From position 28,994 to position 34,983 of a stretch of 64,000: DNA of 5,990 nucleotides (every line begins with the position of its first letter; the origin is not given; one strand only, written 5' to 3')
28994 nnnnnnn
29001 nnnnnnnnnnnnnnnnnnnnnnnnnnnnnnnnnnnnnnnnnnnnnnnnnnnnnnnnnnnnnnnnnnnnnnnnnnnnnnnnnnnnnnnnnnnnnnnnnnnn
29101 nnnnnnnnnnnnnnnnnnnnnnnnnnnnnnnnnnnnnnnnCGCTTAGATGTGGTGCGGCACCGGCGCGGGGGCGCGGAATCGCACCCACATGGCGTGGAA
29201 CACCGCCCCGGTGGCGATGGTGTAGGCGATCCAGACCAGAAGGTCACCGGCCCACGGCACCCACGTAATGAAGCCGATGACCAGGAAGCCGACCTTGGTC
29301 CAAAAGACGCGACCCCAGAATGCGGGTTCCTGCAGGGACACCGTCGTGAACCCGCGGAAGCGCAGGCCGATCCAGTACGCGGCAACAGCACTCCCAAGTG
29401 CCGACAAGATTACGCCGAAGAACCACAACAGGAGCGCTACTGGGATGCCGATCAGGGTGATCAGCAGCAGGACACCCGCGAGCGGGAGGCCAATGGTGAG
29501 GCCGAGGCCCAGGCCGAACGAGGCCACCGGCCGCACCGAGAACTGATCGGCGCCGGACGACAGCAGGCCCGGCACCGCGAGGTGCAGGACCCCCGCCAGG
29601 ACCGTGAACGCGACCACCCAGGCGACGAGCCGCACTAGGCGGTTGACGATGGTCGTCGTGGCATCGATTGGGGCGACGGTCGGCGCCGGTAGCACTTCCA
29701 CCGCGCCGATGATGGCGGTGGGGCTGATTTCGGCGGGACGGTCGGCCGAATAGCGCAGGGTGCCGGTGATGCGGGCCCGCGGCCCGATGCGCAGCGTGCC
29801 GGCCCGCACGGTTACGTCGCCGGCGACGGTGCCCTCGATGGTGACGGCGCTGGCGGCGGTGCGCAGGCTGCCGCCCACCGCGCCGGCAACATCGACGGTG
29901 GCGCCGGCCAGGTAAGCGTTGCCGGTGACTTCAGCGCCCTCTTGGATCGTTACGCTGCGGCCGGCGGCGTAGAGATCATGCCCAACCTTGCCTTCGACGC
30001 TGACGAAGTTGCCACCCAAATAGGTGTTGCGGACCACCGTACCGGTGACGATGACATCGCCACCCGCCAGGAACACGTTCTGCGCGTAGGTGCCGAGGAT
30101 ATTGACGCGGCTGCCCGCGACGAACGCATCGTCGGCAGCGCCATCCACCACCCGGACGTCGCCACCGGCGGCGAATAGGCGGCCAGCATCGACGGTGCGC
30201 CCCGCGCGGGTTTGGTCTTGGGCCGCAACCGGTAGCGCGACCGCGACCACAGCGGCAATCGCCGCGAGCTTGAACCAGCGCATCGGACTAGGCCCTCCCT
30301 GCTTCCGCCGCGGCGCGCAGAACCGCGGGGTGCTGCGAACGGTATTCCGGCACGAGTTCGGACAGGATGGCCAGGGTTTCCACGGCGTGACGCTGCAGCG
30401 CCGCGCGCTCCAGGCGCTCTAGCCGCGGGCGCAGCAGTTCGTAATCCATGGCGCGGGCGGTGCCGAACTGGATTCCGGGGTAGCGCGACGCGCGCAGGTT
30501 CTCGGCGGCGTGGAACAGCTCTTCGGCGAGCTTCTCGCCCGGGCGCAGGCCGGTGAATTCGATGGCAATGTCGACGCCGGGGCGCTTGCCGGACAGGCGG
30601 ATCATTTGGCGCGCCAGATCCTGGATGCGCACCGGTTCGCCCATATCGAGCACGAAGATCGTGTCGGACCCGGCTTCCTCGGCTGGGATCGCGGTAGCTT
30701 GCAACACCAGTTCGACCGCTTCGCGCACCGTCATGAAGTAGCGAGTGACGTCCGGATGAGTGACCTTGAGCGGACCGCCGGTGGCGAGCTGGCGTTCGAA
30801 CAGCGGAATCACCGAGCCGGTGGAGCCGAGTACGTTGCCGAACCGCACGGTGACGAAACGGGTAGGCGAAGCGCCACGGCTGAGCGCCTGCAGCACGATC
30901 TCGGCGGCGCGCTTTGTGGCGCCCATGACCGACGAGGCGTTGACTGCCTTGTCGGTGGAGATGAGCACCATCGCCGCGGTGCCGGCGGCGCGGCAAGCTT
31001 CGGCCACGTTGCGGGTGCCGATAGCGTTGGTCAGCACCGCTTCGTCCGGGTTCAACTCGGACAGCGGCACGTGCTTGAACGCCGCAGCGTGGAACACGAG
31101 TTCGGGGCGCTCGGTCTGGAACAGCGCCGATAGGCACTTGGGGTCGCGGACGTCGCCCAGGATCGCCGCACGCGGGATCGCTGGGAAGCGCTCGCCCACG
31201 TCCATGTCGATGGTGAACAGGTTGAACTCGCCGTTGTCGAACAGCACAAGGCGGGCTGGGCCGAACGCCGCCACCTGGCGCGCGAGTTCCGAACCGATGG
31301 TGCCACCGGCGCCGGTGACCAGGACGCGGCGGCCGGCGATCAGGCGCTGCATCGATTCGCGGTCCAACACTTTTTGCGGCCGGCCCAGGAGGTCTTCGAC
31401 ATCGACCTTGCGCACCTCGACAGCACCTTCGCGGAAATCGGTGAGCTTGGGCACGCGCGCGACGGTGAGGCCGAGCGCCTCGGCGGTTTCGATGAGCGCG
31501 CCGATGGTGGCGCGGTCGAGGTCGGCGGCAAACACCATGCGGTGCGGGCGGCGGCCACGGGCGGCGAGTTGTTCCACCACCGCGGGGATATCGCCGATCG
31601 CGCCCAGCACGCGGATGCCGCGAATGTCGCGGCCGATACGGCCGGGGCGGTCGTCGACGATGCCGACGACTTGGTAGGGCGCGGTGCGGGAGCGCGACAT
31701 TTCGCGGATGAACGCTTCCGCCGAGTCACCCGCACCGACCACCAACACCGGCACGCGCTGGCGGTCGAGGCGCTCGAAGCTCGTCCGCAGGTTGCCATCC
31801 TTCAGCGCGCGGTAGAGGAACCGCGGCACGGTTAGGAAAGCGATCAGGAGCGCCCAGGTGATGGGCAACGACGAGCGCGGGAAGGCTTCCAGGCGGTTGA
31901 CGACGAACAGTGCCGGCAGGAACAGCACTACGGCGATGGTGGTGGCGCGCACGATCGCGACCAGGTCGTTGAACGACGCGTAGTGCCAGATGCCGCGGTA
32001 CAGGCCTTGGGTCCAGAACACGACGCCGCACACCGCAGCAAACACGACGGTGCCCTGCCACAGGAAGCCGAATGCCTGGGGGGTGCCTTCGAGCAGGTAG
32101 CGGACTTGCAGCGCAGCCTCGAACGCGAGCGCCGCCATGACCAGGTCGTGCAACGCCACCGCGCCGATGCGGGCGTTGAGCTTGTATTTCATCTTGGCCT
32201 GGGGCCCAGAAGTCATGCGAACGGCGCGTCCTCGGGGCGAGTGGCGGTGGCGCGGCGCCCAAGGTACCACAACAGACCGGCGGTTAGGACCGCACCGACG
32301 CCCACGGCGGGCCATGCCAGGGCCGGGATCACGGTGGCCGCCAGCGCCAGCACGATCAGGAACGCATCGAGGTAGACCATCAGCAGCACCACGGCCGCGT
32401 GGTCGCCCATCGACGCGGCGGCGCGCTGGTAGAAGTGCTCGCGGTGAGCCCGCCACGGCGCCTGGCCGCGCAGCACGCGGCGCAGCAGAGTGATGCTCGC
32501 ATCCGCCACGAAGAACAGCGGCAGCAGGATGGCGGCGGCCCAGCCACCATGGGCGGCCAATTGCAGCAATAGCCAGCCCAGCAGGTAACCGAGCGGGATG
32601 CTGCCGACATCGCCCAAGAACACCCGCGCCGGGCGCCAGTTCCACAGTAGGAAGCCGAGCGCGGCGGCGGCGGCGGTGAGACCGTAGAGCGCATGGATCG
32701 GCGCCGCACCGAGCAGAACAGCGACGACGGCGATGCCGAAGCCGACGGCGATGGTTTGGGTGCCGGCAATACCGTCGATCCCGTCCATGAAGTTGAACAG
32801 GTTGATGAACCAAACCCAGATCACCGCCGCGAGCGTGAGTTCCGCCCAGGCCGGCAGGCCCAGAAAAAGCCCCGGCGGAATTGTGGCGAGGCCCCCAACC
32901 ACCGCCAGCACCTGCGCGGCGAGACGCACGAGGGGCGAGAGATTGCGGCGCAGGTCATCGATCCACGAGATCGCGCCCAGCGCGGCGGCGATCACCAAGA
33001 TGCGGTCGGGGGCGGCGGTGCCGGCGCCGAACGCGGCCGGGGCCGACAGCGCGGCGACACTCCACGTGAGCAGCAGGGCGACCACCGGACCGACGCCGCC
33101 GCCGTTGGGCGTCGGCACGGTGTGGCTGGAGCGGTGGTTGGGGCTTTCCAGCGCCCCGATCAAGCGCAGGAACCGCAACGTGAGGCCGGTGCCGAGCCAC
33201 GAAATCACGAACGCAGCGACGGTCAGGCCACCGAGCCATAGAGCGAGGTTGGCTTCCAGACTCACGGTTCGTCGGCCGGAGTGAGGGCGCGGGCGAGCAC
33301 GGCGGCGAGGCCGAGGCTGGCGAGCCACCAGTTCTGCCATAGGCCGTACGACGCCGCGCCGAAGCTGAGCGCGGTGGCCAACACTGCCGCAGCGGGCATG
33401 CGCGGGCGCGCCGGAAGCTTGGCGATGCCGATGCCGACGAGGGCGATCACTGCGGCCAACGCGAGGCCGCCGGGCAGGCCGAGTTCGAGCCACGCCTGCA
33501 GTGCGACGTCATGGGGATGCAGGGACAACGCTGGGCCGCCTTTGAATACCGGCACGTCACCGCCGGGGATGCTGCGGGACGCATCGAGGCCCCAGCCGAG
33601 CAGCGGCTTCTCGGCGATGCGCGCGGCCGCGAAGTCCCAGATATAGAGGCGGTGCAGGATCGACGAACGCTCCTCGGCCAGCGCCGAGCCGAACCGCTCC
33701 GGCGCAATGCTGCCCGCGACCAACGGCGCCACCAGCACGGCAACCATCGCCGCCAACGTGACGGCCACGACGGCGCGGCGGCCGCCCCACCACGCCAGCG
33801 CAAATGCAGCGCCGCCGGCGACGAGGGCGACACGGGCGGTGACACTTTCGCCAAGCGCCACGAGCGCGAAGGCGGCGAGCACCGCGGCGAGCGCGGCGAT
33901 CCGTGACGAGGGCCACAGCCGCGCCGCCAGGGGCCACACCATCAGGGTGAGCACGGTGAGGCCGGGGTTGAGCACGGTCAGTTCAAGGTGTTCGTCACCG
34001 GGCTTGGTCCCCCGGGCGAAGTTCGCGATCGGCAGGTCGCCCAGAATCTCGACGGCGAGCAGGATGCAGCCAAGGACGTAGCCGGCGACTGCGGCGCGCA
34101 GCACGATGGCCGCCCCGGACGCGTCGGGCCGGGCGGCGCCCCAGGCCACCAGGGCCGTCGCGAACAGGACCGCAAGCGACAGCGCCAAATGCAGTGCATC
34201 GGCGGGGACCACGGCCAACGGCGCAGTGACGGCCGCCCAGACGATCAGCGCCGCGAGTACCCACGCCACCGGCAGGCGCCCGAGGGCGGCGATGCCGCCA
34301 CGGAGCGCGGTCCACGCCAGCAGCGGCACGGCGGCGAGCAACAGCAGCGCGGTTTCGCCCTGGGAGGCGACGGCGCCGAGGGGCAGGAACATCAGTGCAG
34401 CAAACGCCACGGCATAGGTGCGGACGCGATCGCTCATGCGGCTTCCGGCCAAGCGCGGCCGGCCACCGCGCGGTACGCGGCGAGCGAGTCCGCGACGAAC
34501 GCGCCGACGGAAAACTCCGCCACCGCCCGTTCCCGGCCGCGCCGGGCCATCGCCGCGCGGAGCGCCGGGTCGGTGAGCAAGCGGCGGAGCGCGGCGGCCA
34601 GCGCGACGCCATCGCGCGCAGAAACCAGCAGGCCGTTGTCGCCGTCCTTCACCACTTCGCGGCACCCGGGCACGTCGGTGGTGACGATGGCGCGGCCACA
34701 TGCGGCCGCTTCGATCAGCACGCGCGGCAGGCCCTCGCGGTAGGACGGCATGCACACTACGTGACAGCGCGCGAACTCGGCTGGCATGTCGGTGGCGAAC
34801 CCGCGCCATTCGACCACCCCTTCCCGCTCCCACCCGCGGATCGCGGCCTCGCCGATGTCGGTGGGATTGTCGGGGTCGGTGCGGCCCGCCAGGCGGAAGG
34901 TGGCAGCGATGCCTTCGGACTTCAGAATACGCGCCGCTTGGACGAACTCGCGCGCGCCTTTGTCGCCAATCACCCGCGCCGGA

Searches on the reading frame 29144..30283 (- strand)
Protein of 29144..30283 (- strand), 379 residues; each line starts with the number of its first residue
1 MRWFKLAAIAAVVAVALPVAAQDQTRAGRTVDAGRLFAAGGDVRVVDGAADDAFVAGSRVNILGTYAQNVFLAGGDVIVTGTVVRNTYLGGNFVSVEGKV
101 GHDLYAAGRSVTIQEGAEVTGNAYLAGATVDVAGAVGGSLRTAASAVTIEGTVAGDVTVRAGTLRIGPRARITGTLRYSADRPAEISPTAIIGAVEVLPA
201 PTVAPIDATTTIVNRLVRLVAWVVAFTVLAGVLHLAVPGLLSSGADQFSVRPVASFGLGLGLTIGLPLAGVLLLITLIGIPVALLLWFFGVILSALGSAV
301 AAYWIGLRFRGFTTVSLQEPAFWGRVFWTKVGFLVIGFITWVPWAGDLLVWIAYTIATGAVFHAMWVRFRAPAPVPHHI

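Call 7: search_protein_families(library=ncbifam, proteins=[window:29144-30283:-], max_evalue=0.00001)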
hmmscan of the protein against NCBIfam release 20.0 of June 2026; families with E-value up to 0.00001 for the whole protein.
window:29144-30283:- (379 aa): 0 families

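Call 18: search_protein_families(library=pfam, proteins=[window:29144-30283:-], max_evalue=0.01)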
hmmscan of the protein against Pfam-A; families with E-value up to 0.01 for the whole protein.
window:29144-30283:- (379 aa): 1 family
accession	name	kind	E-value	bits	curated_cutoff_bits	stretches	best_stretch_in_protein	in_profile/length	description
PF04519.19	Bactofilin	-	5.5e-06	27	27.9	1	80-176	5-97/98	Polymer-forming cytoskeletal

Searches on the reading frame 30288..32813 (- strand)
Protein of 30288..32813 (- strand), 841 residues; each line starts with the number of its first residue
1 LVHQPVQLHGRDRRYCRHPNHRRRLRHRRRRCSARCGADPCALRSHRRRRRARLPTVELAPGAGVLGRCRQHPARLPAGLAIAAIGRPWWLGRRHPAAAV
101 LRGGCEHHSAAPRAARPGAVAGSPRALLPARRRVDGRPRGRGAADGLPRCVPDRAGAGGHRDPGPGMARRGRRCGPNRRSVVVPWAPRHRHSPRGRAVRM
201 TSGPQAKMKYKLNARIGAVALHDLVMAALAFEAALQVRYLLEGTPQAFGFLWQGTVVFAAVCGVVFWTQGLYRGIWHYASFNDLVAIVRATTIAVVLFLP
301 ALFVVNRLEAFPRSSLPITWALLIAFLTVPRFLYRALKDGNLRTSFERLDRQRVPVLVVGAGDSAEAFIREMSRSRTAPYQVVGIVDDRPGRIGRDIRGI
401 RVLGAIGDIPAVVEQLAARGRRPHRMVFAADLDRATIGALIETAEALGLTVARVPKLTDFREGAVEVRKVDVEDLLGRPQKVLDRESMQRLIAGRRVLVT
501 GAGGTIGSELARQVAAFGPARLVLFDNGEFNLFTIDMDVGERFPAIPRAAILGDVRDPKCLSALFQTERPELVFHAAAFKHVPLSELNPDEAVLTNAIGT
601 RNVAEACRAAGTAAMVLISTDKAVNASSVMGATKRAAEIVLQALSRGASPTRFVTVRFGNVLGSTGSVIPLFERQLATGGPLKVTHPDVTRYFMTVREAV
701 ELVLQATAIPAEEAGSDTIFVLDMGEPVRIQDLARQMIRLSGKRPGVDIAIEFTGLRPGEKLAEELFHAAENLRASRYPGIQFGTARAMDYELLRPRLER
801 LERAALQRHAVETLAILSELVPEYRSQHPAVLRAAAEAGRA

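Call 7: search_protein_families(library=ncbifam, proteins=[window:30288-32813:-], max_evalue=0.00001)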
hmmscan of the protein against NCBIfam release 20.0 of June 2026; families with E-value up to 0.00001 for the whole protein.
window:30288-32813:- (841 aa): 17 families
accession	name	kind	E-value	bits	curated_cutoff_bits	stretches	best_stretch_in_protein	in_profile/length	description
TIGR03589.1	PseB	equivalog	3.2e-47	161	407.75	1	494-773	4-268/324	UDP-N-acetylglucosamine 4,6-dehydratase (inverting)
TIGR04130.1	FnlA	equivalog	1.9e-37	129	730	1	550-775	56-273/337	UDP-N-acetylglucosamine 4,6-dehydratase/5-epimerase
TIGR03025.1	EPS_sugtrans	subfamily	1.4e-18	67.4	295.55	1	222-471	2-238/445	exopolysaccharide biosynthesis polyprenyl glycosylphosphotransferase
TIGR01214.1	rmlD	equivalog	3.7e-16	59.1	224.05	1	496-621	1-101/285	dTDP-4-dehydrorhamnose reductase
TIGR03023.1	WcaJ_sugtrans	equivalog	1.4e-15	57.6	410.75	1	222-471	2-243/453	undecaprenyl-phosphate glucose phosphotransferase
TIGR04180.1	EDH_00030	hypoth_equivalog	5.6e-15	55.2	475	1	497-771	1-284/297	NAD-dependent 4,6-dehydratase LegB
TIGR01179.1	galE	equivalog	1.5e-13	50.3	262.3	1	496-665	1-180/332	UDP-glucose 4-epimerase GalE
TIGR03022.1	WbaP_sugtrans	subfamily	7.8e-13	48.5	403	1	220-473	2-239/456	undecaprenyl-phosphate galactose phosphotransferase WbaP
TIGR02622.1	CDP_4_6_dhtase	equivalog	8.7e-13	48.1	278.45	1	493-627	3-136/352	CDP-glucose 4,6-dehydratase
TIGR01181.1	dTDP_gluc_dehyt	equivalog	8.7e-10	38.2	365.1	1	496-622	1-127/321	dTDP-glucose 4,6-dehydratase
NF043036.1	ErythonDh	equivalog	8.9e-09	35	325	1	496-628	2-132/321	D-erythronate dehydrogenase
TIGR03466.1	HpnA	hypoth_equivalog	8.1e-07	28.2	367.65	1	496-626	2-119/327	hopanoid-associated sugar epimerase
NF004526.0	PRK05872.1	subfamily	9.8e-07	28.1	276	1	490-564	6-76/297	short-chain dehydrogenase/reductase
NF007582.0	PRK10217.1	equivalog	1.9e-06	27.2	698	1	495-611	2-116/355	dTDP-glucose 4,6-dehydratase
NF042422.1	oxyalk_red_OleD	equivalog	2.4e-06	27.1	580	1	496-627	2-117/329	2-alkyl-3-oxoalkanoate reductase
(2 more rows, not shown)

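Call 18: search_protein_families(library=pfam, proteins=[window:30288-32813:-], max_evalue=0.01)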
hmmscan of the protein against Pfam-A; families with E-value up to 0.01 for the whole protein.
window:30288-32813:- (841 aa): 9 families
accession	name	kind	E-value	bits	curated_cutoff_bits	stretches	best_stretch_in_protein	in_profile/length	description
PF02719.21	Polysacc_synt_2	-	7.9e-104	347.4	20.2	1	497-781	1-288/293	Polysaccharide biosynthesis protein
PF01370.27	Epimerase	-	2e-23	83.5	20.9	1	497-712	1-230/240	NAD dependent epimerase/dehydratase family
PF04321.23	RmlD_sub_bind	-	5.8e-16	58.8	27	1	496-622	2-103/287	RmlD substrate binding domain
PF16363.11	GDP_Man_Dehyd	-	1e-12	48.7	27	1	498-621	1-130/332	GDP-mannose 4,6 dehydratase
PF13727.12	CoA_binding_3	-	1.2e-09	38.9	25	1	270-415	4-139/175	CoA-binding domain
PF01073.25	3Beta_HSD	-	1.2e-08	34.8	22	1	498-627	1-123/280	3-beta hydroxysteroid dehydrogenase/isomerase family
PF00899.27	ThiF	-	0.00052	19.7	28.1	1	486-530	13-55/238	ThiF family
PF00106.31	adh_short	-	0.0055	16.6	26.6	0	496-632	2-140/195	short chain dehydrogenase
PF07993.18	NAD_binding_4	-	0.0074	15.9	20.1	0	569-627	88-143/258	Male sterility protein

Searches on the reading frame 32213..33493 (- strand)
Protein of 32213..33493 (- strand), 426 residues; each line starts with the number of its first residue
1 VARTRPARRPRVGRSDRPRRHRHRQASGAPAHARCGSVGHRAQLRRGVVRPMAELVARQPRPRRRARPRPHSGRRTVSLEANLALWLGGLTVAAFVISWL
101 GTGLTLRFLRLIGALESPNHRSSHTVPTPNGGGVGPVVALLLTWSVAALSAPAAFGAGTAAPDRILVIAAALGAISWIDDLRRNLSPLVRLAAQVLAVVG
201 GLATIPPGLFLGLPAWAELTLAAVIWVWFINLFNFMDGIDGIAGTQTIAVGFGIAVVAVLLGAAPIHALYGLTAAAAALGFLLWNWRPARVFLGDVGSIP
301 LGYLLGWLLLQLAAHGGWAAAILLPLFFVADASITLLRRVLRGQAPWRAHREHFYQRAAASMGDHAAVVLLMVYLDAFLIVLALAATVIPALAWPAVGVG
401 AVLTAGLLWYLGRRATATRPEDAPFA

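Call 7: search_protein_families(library=ncbifam, proteins=[window:32213-33493:-], max_evalue=0.00001)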
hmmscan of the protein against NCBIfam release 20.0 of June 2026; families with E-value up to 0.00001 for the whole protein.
window:32213-33493:- (426 aa): 3 families
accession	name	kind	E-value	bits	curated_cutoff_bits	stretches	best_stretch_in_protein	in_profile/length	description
TIGR02380.1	ECA_wecA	exception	3.2e-16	59.4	326.05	1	97-375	10-296/346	UDP-N-acetylglucosamine--undecaprenyl-phosphate N-acetylglucosaminephosphotransferase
NF053644.1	MraY_archaea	equivalog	1.4e-09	37.7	450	1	195-314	162-279/340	pseudomurein biosynthesis MraY family phospho-N-acetylmuramoyl-pentapeptide-transferase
TIGR00445.1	mraY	equivalog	7.2e-09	35.5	192.05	1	216-330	135-261/321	phospho-N-acetylmuramoyl-pentapeptide-transferase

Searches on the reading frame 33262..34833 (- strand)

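Call 7: search_protein_families(library=ncbifam, proteins=[window:33262-34833:-], max_evalue=0.00001)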
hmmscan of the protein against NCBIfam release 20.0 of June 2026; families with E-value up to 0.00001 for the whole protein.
window:33262-34833:- (523 aa): 0 families

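Call 18: search_protein_families(library=pfam, proteins=[window:33262-34833:-], max_evalue=0.01)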
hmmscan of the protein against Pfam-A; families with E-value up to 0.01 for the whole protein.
window:33262-34833:- (523 aa): 1 family
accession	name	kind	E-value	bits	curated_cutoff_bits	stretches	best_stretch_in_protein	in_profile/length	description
PF04932.20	Wzy_C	-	3.6e-15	56.5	31.7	1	317-459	2-148/149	O-Antigen ligase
